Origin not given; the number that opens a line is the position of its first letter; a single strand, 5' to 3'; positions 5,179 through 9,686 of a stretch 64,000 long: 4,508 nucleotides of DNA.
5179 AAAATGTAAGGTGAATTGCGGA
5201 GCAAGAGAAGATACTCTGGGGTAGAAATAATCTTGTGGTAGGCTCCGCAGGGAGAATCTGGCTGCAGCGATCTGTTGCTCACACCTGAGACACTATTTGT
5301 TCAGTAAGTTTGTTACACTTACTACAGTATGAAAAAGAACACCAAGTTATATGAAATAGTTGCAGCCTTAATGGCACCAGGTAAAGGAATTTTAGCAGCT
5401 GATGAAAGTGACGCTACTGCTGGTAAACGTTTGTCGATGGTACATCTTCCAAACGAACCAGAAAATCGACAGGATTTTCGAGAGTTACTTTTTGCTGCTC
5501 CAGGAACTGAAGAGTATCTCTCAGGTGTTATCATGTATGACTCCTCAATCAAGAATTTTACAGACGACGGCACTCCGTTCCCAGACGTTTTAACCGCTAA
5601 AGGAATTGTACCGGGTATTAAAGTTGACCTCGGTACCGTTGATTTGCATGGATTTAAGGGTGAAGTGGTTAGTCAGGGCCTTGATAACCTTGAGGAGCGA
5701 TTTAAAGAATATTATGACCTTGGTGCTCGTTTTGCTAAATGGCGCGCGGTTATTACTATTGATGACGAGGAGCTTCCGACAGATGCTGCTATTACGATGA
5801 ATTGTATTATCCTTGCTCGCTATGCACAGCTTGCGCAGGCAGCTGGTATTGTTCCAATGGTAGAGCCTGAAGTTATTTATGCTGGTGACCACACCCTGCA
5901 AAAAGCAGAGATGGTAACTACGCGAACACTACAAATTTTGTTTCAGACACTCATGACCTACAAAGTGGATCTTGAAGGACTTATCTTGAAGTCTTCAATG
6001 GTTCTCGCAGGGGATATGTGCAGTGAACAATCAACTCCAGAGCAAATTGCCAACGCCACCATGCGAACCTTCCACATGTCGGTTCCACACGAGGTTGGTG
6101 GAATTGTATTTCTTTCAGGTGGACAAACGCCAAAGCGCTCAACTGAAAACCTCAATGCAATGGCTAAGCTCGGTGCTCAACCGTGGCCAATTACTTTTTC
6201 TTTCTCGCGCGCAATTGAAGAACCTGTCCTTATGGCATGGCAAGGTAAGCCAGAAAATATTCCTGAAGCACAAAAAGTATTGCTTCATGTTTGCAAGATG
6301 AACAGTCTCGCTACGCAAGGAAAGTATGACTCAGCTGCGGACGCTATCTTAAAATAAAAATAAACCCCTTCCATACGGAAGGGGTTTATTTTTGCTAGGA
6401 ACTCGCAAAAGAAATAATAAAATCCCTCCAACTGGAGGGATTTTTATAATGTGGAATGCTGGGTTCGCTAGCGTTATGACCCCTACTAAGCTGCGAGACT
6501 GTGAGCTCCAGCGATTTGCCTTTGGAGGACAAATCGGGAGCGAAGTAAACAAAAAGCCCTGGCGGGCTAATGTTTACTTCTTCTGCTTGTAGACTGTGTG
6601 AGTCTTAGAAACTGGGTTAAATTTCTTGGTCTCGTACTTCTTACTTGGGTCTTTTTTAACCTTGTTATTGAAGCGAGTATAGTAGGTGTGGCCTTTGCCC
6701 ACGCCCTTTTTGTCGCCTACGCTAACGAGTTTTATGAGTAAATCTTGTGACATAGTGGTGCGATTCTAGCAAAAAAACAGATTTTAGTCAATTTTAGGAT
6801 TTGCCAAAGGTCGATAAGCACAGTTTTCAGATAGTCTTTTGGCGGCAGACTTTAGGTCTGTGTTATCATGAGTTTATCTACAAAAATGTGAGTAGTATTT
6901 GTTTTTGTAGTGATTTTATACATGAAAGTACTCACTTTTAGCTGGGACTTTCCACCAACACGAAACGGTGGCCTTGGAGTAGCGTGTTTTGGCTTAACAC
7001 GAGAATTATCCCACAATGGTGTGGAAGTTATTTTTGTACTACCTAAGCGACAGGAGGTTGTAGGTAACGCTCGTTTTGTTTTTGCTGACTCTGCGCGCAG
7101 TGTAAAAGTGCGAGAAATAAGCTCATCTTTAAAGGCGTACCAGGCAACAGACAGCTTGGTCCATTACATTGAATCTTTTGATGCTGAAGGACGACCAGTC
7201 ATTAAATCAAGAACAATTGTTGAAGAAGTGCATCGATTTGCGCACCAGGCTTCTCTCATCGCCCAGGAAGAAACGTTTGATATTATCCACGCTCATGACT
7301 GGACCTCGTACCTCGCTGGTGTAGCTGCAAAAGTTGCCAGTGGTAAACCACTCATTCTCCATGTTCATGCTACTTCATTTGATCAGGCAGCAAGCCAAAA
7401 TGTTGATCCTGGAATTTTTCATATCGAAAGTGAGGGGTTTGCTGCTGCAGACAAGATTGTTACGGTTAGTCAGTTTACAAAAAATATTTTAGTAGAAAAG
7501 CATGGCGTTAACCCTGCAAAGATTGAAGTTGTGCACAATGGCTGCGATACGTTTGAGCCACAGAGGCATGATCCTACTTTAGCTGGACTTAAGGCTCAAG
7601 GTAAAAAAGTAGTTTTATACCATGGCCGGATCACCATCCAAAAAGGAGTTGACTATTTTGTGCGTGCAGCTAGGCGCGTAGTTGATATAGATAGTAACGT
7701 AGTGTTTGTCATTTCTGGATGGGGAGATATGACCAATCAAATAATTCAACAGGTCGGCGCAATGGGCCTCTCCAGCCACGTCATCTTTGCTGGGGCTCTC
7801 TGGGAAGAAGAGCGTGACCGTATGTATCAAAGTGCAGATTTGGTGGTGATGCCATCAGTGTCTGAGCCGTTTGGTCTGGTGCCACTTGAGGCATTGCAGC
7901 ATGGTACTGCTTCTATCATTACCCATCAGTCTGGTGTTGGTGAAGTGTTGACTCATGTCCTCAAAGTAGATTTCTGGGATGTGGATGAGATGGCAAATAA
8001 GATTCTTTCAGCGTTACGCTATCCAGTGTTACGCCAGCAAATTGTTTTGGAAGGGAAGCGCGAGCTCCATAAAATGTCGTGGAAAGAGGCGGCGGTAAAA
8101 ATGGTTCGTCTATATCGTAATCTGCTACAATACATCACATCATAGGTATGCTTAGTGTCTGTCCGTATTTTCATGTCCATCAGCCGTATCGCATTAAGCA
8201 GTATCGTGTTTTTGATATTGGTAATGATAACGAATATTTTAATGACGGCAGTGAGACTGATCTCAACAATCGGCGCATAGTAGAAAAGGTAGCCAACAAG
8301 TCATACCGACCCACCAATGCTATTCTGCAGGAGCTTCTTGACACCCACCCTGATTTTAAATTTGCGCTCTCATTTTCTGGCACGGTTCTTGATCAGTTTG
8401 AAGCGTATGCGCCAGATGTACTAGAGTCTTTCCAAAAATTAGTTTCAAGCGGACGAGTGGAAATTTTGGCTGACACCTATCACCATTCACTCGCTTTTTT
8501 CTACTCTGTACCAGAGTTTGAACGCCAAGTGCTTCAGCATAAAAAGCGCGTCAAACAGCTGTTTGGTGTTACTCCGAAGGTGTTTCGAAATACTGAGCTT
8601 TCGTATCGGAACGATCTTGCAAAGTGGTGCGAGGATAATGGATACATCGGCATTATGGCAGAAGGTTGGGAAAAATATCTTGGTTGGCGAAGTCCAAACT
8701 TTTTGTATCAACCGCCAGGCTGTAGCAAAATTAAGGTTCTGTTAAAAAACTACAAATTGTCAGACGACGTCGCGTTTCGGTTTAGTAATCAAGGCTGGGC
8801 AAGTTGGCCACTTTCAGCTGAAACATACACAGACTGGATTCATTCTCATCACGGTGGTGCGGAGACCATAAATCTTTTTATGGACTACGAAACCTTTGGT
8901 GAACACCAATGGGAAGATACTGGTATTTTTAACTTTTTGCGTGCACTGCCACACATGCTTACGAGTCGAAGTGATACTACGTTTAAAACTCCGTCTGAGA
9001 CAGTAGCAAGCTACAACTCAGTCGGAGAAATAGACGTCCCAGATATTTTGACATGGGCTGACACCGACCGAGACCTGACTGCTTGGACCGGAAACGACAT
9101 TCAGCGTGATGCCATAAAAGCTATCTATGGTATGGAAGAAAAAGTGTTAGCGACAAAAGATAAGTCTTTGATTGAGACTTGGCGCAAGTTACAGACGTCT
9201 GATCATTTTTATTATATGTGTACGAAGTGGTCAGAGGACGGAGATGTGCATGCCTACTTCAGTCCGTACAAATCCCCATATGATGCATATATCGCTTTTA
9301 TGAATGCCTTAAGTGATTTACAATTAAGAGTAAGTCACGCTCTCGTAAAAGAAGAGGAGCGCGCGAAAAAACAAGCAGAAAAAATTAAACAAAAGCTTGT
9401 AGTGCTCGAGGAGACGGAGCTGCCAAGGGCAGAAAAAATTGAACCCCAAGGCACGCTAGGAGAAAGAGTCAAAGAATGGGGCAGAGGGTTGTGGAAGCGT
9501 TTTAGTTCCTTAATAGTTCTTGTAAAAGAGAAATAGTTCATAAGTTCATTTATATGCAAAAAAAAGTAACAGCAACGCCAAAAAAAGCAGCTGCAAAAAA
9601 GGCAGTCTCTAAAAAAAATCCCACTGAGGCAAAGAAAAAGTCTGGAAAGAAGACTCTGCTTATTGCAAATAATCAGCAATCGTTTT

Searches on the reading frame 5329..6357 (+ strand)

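Call 45: search_protein_families(library=pfam, proteins=[window:5329-6357:+], max_evalue=0.001)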
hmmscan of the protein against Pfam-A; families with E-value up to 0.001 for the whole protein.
window:5329-6357:+ (342 aa): 1 family
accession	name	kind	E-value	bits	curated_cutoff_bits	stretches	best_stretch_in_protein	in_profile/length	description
PF00274.25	Glycolytic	-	5.8e-119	397.4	22.2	1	7-336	2-332/349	Fructose-bisphosphate aldolase class-I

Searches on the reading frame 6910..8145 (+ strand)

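Call 45: search_protein_families(library=pfam, proteins=[window:6910-8145:+], max_evalue=0.001)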
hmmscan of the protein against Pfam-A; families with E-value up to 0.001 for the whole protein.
window:6910-8145:+ (411 aa): 6 families
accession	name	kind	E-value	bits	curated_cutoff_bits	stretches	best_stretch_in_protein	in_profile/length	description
PF00534.26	Glycos_transf_1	-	1.8e-29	102.9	26.4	1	228-382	11-169/172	Glycosyl transferases group 1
PF13692.12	Glyco_trans_1_4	-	1.6e-25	90.4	27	1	233-369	2-140/142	Glycosyl transferases group 1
PF13439.12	Glyco_transf_4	-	5.9e-24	85.4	28.5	1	20-214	2-168/170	Glycosyltransferase Family 4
PF13579.12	Glyco_trans_4_4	-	2.7e-18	67.2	29.7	1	20-211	1-158/158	Glycosyl transferase 4-like domain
PF20706.3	GT4-conflict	-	2e-17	63.7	26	1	171-354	138-327/385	Family 4 Glycosyltransferase in conflict systems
PF08323.17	Glyco_transf_5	-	1.6e-15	58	22.7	1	6-192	1-222/239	Starch synthase catalytic domain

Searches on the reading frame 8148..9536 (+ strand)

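Call 45: search_protein_families(library=pfam, proteins=[window:8148-9536:+], max_evalue=0.001)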
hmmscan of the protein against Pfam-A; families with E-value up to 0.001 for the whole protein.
window:8148-9536:+ (462 aa): 3 families
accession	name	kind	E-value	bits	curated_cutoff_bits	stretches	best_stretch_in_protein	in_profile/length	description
PF03065.20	Glyco_hydro_57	-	3.1e-67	227.4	21.2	1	7-298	3-291/291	Glycosyl hydrolase family 57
PF01522.26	Polysacc_deac_1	-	1.9e-05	25.1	23.1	1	93-166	49-121/124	Polysaccharide deacetylase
PF01074.27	Glyco_hydro_38N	-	0.00036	20.5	25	1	61-146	33-117/270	Glycosyl hydrolases family 38 N-terminal domain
